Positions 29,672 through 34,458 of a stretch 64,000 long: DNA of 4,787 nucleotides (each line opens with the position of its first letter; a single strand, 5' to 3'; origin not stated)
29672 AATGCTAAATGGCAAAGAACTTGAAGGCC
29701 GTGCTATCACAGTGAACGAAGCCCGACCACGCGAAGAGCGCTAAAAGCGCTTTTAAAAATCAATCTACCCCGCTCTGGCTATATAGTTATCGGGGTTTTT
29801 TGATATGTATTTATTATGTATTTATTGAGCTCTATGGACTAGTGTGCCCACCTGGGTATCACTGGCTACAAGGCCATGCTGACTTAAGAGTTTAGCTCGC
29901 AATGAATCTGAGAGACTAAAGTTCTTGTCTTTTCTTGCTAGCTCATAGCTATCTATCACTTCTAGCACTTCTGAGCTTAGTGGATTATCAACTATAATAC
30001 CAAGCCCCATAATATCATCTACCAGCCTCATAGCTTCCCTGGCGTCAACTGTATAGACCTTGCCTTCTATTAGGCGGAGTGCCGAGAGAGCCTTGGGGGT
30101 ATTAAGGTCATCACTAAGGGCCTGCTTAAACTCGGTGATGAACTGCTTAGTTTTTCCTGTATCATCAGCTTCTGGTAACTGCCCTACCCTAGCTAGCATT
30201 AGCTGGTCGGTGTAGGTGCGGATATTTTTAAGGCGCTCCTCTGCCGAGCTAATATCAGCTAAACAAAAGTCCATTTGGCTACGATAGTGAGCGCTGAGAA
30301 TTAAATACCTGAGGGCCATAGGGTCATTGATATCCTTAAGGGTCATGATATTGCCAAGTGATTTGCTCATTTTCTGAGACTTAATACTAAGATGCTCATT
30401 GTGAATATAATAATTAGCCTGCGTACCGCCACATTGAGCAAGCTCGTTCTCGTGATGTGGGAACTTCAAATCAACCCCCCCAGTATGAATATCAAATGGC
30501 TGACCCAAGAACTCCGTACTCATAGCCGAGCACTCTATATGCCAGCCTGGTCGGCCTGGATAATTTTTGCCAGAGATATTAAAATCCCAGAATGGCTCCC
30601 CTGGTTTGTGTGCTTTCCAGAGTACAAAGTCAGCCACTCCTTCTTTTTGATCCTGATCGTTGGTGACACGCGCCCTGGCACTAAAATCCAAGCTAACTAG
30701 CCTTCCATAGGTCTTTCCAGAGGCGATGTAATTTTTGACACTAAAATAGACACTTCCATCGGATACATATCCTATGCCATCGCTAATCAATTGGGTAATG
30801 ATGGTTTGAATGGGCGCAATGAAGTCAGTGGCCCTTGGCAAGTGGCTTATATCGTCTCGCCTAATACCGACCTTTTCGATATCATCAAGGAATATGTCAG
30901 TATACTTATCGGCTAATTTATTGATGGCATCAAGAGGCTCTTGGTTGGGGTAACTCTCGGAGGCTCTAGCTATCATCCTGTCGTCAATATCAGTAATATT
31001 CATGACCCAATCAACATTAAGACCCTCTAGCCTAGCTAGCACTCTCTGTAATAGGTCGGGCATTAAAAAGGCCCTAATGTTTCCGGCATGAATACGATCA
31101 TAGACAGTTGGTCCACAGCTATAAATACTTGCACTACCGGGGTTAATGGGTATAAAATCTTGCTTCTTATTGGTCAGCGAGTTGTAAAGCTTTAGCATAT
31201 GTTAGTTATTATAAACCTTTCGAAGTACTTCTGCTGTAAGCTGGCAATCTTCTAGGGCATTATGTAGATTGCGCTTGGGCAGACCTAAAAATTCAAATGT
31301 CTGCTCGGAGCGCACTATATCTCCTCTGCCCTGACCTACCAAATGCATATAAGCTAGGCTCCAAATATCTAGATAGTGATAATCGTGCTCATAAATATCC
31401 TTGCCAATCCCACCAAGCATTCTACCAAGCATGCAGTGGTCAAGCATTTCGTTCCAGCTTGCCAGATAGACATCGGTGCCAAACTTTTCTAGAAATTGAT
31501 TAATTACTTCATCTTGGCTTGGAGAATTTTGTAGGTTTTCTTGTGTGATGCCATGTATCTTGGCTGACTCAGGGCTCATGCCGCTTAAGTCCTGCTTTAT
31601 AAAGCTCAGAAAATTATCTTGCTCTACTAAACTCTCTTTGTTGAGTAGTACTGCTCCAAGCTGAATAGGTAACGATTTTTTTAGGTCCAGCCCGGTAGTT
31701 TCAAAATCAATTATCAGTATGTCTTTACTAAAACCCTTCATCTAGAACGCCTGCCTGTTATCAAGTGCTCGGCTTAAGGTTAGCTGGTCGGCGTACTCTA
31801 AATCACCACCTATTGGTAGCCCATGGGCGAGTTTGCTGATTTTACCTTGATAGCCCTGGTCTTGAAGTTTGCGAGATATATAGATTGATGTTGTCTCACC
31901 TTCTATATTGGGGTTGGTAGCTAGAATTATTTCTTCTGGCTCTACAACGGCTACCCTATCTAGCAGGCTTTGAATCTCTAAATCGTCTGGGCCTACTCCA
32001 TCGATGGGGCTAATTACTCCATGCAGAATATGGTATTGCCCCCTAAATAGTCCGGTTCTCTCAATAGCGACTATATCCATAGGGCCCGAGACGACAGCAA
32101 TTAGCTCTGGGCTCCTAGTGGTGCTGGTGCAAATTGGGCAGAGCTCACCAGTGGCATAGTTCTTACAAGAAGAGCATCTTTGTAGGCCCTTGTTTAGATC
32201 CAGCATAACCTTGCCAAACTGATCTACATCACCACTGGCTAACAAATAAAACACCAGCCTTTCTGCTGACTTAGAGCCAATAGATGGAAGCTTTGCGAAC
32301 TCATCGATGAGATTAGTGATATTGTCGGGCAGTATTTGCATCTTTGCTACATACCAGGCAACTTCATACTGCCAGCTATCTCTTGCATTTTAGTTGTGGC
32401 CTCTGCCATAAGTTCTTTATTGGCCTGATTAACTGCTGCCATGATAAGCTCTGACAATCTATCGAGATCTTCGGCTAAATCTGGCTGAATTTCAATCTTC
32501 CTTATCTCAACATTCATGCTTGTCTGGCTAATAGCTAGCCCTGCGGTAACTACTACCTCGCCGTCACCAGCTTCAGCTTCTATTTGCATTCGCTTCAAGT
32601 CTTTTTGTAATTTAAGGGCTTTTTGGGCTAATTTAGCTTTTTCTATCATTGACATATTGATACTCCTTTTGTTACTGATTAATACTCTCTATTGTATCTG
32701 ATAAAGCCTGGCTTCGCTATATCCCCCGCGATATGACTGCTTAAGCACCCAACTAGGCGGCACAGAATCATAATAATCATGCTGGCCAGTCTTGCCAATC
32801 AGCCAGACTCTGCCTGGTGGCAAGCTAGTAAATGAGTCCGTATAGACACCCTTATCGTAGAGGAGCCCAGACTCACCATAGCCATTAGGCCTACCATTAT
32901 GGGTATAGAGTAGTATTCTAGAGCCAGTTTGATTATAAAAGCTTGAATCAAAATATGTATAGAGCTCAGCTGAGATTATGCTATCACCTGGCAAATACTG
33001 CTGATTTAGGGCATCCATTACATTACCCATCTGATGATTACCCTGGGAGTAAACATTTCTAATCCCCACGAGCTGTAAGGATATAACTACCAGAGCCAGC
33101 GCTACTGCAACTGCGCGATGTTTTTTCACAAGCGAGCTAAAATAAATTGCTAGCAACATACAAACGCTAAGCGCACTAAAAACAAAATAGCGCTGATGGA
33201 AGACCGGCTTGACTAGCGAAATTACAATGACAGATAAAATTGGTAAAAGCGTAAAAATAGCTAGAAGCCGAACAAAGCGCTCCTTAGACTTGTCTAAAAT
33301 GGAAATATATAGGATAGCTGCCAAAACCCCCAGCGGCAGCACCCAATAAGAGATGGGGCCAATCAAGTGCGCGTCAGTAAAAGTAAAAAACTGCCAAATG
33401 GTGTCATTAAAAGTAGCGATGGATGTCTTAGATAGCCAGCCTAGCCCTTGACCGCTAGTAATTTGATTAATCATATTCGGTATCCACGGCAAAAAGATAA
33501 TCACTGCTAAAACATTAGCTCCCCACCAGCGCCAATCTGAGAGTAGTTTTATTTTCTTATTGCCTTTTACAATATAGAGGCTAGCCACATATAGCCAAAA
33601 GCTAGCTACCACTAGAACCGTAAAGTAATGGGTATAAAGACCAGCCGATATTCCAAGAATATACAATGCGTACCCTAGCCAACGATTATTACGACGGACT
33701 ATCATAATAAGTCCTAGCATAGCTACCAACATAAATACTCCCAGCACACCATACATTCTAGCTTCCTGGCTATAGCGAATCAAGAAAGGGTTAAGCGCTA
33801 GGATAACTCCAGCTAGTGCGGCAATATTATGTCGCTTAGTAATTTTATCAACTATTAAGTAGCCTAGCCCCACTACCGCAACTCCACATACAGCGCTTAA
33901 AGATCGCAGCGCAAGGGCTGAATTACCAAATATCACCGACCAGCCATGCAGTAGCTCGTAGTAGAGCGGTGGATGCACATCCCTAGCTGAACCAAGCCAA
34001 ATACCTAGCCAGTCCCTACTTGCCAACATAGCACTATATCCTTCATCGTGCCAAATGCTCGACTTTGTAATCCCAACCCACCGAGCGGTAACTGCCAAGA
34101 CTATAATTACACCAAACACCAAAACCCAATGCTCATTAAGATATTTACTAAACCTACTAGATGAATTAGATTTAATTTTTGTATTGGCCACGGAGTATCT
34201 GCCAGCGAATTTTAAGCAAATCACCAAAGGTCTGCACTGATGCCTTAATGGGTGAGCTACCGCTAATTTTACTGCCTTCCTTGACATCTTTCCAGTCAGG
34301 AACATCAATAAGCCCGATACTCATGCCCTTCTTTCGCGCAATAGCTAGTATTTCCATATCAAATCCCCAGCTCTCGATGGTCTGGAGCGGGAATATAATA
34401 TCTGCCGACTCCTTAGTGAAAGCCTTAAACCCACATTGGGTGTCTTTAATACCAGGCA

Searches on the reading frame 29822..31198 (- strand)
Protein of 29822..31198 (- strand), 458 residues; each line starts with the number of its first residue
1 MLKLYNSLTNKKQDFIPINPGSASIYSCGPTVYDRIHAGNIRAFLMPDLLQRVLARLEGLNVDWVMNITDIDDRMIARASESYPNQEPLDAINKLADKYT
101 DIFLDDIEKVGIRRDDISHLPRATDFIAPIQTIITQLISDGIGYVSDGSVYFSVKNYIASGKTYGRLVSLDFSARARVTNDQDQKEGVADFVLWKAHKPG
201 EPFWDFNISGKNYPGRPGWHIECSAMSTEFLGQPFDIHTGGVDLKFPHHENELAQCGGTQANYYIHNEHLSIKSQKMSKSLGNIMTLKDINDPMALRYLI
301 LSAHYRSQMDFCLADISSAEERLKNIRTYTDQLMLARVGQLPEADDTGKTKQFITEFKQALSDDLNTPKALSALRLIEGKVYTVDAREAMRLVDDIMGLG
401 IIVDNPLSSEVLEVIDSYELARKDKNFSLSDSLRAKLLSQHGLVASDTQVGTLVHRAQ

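Call 29: search_protein_families(library=ncbifam, proteins=[window:29822-31198:-], max_evalue=1e-10)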
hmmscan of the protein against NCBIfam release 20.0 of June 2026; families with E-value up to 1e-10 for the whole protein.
window:29822-31198:- (458 aa): 4 families
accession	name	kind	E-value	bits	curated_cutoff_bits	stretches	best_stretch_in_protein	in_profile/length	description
TIGR00435.1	cysS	equivalog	2.8e-111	372.8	340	1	2-456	1-465/466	cysteine--tRNA ligase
NF011108.0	PRK14536.1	equivalog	2.5e-87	293.7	780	1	2-456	3-489/490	cysteine--tRNA ligase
TIGR03447.1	mycothiol_MshC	equivalog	6.5e-63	212.9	485.1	1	2-375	18-379/411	cysteine--1-D-myo-inosityl 2-amino-2-deoxy-alpha-D-glucopyranoside ligase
NF011107.0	PRK14534.1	equivalog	5.7e-53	180.6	744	1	1-456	2-480/481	cysteine--tRNA ligase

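Call 34: list_cluster_members(proteins=[window:29822-31198:-, window:15651-17582:+, window:7253-8458:+, window:8442-9104:+, window:9094-9840:+, window:56895-58985:+, window:48863-50956:+])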
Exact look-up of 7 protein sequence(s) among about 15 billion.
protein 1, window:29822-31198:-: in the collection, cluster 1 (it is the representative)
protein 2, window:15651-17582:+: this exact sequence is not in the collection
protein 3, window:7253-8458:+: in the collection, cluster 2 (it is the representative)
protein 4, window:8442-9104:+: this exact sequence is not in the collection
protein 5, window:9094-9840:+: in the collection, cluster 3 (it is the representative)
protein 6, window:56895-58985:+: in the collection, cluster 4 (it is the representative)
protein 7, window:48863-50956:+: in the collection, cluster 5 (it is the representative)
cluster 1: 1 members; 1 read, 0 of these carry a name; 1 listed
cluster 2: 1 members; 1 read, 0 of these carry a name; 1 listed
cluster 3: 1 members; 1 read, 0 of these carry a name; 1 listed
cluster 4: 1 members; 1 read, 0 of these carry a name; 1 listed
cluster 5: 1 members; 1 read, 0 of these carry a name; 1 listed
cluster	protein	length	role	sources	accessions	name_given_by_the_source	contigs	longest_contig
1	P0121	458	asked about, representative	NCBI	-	-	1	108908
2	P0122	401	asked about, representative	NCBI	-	-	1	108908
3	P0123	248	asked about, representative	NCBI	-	-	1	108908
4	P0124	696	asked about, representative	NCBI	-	-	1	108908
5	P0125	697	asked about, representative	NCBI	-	-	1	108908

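Call 42: find_encoding_contigs(protein=P0122, flank=3000, max_places=3)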
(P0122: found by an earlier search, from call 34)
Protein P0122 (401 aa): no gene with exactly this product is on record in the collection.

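Call 45: find_homologous_proteins(query=P0121, max_evalue=1e-30)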
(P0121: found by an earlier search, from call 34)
Query P0121 (458 aa): 7992 proteins with E <= 1e-30 among 8000 candidates; the best 120 are listed.
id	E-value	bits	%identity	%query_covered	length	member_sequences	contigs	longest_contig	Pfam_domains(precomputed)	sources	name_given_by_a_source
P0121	0.0e+0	1038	100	100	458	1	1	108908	PF01406.26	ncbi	-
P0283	1.3e-217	741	70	100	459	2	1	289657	PF01406.26,PF09190.18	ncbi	-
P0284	2.1e-217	740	69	100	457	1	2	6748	PF09334.18,PF01406.26,PF01921.25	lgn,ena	-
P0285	1.3e-216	737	69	100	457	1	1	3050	PF09334.18,PF01406.26,PF01921.25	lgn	-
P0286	1.5e-216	737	70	100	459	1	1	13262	PF01406.26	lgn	-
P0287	2.7e-216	736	69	100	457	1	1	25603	PF09334.18,PF01406.26,PF01921.25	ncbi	-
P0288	3.7e-216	736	69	100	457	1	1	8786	PF01406.26,PF01921.25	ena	-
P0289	4.4e-216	736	69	100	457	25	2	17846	PF01406.26,PF01921.25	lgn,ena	-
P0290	1.3e-215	734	69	100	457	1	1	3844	PF09334.18,PF01406.26,PF01921.25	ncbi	-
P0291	1.2e-213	728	69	100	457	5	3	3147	PF01406.26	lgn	-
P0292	3.7e-213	726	68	100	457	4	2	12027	PF01406.26,PF09190.18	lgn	-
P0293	6.6e-213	725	68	100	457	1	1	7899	PF01406.26,PF09190.18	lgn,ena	-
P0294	1.4e-212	724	68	100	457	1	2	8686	PF01406.26,PF09190.18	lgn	-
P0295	4.0e-212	723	68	100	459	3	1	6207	PF01406.26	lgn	-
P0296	4.5e-212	723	68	100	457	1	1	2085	PF01406.26,PF09190.18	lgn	-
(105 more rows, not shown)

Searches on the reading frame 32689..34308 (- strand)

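Call 29: search_protein_families(library=ncbifam, proteins=[window:32689-34308:-], max_evalue=1e-10)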
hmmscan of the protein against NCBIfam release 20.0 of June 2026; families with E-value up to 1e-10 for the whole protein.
window:32689-34308:- (539 aa): 1 family
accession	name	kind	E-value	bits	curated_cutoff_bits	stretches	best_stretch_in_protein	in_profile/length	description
NF052499.1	MnslTaseMT1671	equivalog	6.8e-23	80.9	900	1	67-446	31-406/523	mannosyltransferase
